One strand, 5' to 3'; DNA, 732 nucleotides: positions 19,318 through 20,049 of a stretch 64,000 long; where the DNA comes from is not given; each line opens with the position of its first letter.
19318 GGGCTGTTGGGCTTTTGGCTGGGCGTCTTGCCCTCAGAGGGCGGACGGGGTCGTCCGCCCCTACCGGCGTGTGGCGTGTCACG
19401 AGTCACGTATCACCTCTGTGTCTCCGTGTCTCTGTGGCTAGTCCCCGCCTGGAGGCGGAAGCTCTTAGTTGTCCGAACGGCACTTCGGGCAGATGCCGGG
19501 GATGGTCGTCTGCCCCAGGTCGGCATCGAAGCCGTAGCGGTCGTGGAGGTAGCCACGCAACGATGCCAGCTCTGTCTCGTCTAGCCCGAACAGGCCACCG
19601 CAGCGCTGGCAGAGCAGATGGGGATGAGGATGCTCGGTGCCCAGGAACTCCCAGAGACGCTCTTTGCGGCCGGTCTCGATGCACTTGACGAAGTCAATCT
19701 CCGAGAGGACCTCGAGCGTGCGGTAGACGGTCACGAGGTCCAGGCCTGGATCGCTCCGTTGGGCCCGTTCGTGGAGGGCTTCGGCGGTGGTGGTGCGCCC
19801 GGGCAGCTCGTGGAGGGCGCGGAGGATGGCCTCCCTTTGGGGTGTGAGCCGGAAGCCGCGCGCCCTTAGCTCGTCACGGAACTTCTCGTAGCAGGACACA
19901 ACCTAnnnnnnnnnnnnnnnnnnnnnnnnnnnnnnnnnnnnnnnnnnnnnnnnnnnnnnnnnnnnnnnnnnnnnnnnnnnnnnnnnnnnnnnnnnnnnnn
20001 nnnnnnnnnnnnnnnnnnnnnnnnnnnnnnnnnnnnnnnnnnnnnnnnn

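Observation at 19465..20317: CooT-like Ni-binding protein, His-rich mini-protein and Fur-family regulator in one tightly coupled operon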

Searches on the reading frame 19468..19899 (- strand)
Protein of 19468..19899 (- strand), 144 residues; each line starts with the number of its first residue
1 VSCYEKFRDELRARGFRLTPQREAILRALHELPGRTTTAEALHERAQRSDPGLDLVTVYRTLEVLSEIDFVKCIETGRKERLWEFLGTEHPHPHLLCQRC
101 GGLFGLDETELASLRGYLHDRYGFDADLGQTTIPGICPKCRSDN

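Call 3: search_protein_families(library=pfam, proteins=[window:19468-19899:-], max_evalue=1)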
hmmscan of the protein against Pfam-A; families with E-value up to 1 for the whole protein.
window:19468-19899:- (144 aa): 4 families
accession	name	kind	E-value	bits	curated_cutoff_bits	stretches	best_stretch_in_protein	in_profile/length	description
PF01475.25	FUR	-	2.1e-19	70.3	23.1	1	14-124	2-111/121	Ferric uptake regulator family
PF12840.13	HTH_20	-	0.00065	20.1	27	1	23-73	7-50/51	Helix-turn-helix domain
PF15723.11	MqsR_toxin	-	0.036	14.9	26.2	1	35-86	19-67/95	Motility quorum-sensing regulator, toxin of MqsA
PF25212.1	HVO_A0114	-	0.057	13.7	27.6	1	18-82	20-77/84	HVO_A0114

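Call 4: search_protein_families(library=ncbifam, proteins=[window:19468-19899:-], max_evalue=1)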
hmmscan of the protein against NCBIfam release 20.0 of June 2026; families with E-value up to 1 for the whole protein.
window:19468-19899:- (144 aa): 12 families
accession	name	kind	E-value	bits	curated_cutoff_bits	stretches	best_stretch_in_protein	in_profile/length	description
NF051892.1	TransRegFurBacil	equivalog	1.4e-22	80.4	220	1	5-143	6-146/149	ferric iron uptake transcriptional regulator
NF052545.1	TransRegPerRClab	equivalog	6.2e-19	68.4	180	1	9-142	6-136/138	transcriptional regulator PerR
NF047406.1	TransRegPerRTherm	equivalog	3.9e-13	49.8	200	1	17-142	5-127/130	manganese-dependent transcriptional regulator PerR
NF051891.1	TransRegFurHelico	equivalog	3.8e-12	46.3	200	1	2-123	9-128/148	ferric iron uptake transcriptional regulator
NF008646.0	PRK11639.1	equivalog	5.5e-10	39.2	167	1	13-141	19-147/171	zinc uptake transcriptional repressor Zur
NF045678.1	TransRegIrrA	equivalog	6.6e-10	39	150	1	6-92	8-94/138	iron response transcriptional regulator IrrA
NF045677.1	FeRespRegIrr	equivalog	5.9e-09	36.1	170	1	9-92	2-85/127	Fur family transcriptional regulator Irr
NF006999.0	PRK09462.1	equivalog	1.2e-06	28.2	146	1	10-111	7-107/148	ferric iron uptake transcriptional regulator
NF050184.1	VpaChn25_0724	subfamily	0.0017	18.5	65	1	21-75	3-57/88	VpaChn25_0724 family phage protein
NF033497.1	rubre_like_arch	subfamily_domain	0.16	11.7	32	0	91-102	14-24/34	rubrerythrin-like domain-containing protein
NF038384.1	zinc_YnfU_fam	subfamily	0.17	11.5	36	0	95-105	39-49/52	YnfU family zinc-binding protein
NF011293.0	PRK14705.1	equivalog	0.27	8.7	2376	1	57-92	595-629/1224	1,4-alpha-glucan branching enzyme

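Call 48: search_solved_structures(query=window:19468-19899:-, max_evalue=0.001, show_alignments=5)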
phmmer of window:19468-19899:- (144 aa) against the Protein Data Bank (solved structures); distinct sequences matched with E-value up to 0.001: 21.
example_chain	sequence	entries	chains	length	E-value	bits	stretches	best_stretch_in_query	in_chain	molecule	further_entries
3eyy_A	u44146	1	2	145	7.2e-20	75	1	7-141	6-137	Putative iron uptake regulatory protein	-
9ire_A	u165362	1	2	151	1.3e-17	67.7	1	5-142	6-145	Ferric uptake regulation protein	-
6d57_A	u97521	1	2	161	6.3e-15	59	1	4-142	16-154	Ferric uptake regulation protein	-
4ets_A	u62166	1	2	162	6.5e-15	59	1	4-142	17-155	Ferric uptake regulation protein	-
2o03_A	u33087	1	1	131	7.7e-14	55.5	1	13-142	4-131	probable Zinc uptake regulation protein FurB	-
4i7h_A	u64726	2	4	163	5.4e-12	49.5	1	2-142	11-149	peroxide stress sensing regulator | Peroxide stress regulator PerR, FUR family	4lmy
2fe3_A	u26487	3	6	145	1.7e-11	47.9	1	9-141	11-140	Peroxide operon regulator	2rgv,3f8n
2xig_A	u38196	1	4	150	4e-11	46.6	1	3-118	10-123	FERRIC UPTAKE REGULATION PROTEIN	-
3mwm_A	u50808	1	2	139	1.2e-09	41.9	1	17-140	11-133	Putative metal uptake regulation protein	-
7vo0_G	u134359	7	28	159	1.7e-09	41.4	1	17-140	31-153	Putative metal uptake regulation protein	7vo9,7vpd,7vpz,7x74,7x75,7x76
7dh7_A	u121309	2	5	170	1.7e-07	34.9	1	13-141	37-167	Transcriptional regulator fur family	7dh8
6dk4_A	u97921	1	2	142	4.9e-07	33.4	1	11-123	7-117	Ferric uptake regulation protein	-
4raz_A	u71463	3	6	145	7.4e-07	32.8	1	8-125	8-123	DNA-binding transcriptional dual regulator of siderophore biosynthesis and transport(Fur f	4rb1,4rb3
5fd6_A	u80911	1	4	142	7.6e-07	32.8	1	9-125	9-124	Ferric uptake regulation protein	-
5fd5_A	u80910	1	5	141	8.9e-07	32.5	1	10-125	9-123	Ferric uptake regulation protein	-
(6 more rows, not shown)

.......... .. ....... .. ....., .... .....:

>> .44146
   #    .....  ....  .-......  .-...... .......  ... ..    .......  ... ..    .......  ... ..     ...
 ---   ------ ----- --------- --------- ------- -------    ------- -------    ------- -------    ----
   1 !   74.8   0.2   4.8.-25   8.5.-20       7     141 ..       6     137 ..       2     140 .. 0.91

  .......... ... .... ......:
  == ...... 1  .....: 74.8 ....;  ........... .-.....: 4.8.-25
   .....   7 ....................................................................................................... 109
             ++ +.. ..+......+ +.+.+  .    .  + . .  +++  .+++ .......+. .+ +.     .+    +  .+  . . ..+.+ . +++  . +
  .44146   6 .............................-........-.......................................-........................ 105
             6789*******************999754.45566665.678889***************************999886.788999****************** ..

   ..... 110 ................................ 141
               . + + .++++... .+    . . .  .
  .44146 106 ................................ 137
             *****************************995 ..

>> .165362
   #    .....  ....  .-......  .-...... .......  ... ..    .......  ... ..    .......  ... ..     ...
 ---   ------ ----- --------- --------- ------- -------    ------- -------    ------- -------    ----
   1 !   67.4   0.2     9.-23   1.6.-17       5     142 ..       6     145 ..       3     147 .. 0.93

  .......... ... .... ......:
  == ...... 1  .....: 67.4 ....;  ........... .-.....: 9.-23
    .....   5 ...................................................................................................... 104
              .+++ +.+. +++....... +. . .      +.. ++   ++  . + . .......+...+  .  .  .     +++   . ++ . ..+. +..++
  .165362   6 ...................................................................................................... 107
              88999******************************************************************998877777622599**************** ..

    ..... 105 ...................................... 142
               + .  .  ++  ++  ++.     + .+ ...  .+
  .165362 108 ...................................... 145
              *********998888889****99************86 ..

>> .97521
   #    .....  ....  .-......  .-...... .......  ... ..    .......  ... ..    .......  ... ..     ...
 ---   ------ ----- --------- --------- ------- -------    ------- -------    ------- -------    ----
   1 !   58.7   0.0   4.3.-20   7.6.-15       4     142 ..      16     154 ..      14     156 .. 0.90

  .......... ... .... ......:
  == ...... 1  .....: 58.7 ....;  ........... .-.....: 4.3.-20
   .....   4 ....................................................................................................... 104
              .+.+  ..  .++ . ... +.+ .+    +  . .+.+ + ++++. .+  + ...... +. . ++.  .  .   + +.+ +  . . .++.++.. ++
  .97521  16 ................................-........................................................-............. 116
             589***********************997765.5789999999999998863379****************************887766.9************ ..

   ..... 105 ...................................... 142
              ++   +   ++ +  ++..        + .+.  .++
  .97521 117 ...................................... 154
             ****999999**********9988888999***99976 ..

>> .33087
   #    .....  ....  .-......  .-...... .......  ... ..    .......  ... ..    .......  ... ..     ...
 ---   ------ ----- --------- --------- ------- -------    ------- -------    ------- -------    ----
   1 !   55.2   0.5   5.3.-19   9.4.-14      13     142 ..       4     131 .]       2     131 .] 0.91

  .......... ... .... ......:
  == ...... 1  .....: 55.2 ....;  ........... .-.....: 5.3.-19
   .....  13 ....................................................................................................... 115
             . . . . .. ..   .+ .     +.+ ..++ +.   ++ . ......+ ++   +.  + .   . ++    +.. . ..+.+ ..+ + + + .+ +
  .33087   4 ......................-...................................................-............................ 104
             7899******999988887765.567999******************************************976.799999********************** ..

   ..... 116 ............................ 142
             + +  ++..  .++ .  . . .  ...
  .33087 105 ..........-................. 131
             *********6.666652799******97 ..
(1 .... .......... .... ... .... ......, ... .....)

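Call 77: find_homologous_proteins(query=window:19468-19899:-, max_evalue=1e-10)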
Query window:19468-19899:- (144 aa): 40 proteins with E <= 1e-10 among 217 candidates.
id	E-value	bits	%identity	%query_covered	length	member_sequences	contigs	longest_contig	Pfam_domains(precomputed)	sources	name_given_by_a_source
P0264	7.4e-94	330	99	100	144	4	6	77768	PF01475.26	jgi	jgi:Fur family ferric uptake transcriptional regulator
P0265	9.5e-77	274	84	98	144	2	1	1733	PF01475.26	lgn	-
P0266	4.2e-62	227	71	98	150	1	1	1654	PF01475.26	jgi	-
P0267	9.6e-61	222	69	100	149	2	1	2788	PF01475.26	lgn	-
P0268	2.1e-59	218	66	100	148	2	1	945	PF01475.26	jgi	jgi:Fur family transcriptional regulator, ferric uptake regulator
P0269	2.8e-59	218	67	99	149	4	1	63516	PF01475.26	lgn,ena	-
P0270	3.4e-59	217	70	98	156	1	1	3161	PF01475.26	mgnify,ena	mgnify:CR=1 FL=1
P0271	1.0e-58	216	65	99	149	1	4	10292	PF01475.26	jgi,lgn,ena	-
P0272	4.9e-58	214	65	100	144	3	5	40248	PF01475.26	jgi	-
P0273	7.0e-58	213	67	98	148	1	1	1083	PF01475.26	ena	-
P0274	8.0e-57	210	64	99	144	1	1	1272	PF01475.26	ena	-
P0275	3.2e-56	208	63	99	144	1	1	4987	PF01475.26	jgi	-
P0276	1.2e-55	206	63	98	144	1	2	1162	PF01475.26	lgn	-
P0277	4.1e-55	204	64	98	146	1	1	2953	PF01475.26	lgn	-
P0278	4.2e-55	204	61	99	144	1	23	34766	PF01475.26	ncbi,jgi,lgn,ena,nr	ncbi:MAG: transcriptional repressor [Anaerolineae bacterium]|nr:transcriptional repressor [Anaerolin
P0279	9.1e-55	203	62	98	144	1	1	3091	PF01475.26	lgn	-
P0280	2.1e-54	202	62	99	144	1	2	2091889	PF01475.26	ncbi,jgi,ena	-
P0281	3.5e-54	201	61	98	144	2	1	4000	PF01475.26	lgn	-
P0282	6.2e-54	200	62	100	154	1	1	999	PF01475.26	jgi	jgi:Fur family ferric uptake transcriptional regulator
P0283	4.0e-52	194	60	99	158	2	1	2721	PF01475.26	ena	-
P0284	1.1e-48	183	64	98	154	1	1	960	PF12840.14,PF01475.26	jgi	jgi:Fur family transcriptional regulator, ferric uptake regulator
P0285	3.1e-43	166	55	98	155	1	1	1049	PF01475.26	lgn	-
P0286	2.3e-37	147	54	92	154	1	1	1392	PF01475.26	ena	-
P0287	7.8e-37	145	51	97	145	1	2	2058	PF01475.26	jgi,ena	-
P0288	1.7e-30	124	46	98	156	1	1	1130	PF01475.26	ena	-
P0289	1.2e-22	99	40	98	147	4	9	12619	PF01475.26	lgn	-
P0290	6.6e-21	93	39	94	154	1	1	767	PF01475.26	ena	-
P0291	4.0e-19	87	38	91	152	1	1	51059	PF01475.26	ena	-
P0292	5.4e-19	87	39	91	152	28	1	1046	PF01475.26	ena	-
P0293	1.8e-15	75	36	95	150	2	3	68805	PF01475.26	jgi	jgi:Fur family peroxide stress response transcriptional regulator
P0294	2.4e-15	75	40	91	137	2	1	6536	PF01475.26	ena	-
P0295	5.2e-15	74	35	95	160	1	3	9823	PF01475.26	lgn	-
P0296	8.9e-15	73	38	92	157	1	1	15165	PF01475.26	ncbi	ncbi:MAG: Fur family transcriptional regulator [Anaerolineae bacterium]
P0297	6.0e-14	71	36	95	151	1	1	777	PF01475.26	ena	-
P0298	5.9e-13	67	38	91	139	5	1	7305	PF01475.26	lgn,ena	-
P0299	1.2e-12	66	31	97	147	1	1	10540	PF01475.26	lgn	-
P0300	5.8e-12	64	35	93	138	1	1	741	PF01475.26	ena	-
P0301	1.5e-11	63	36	94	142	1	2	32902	PF01475.26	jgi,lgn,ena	-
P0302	1.6e-11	63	33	92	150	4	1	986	PF01475.26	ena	-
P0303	2.2e-11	62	35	97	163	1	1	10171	PF01475.26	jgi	jgi:Fur family ferric uptake transcriptional regulator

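Call 80: find_encoding_contigs(protein=P0280, flank=10000, max_places=1)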
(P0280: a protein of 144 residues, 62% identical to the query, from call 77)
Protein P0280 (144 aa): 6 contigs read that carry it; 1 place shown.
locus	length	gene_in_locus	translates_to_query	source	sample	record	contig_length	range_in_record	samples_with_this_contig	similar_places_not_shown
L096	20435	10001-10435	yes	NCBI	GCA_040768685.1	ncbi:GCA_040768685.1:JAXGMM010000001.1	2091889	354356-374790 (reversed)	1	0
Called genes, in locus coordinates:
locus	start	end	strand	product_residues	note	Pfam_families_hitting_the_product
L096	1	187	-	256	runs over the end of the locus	PF04909:Amidohydro_2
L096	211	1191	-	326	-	-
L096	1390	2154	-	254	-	PF04909:Amidohydro_2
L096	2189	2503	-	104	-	-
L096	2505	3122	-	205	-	PF14196:ATC_hydrolase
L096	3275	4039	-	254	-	PF04734:Ceramidase_alk (weak)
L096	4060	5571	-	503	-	PF04909:Amidohydro_2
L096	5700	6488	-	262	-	PF00528:BPD_transp_1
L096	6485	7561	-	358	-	PF13531:SBP_bac_11, PF01547:SBP_bac_1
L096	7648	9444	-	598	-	PF00174:Oxidored_molyb (weak)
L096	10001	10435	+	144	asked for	PF01475:FUR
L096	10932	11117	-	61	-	-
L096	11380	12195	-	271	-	PF02633:Creatininase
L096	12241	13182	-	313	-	PF00294:PfkB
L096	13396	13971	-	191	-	PF00929:RNase_T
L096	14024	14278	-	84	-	PF13561:adh_short_C2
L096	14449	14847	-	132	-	PF00106:adh_short (weak), PF13561:adh_short_C2 (weak)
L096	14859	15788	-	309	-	PF01636:APH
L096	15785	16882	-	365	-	PF01926:MMR_HSR1, PF02421:FeoB_N, PF06071:YchF-GTPase_C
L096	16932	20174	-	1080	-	PF00672:HAMP, PF01590:GAF (weak), PF13185:GAF_2, PF13492:GAF_3 (weak), PF00989:PAS (faint), PF08448:PAS_4 (faint), PF02518:HATPase_c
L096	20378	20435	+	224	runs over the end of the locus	PF00814:TsaD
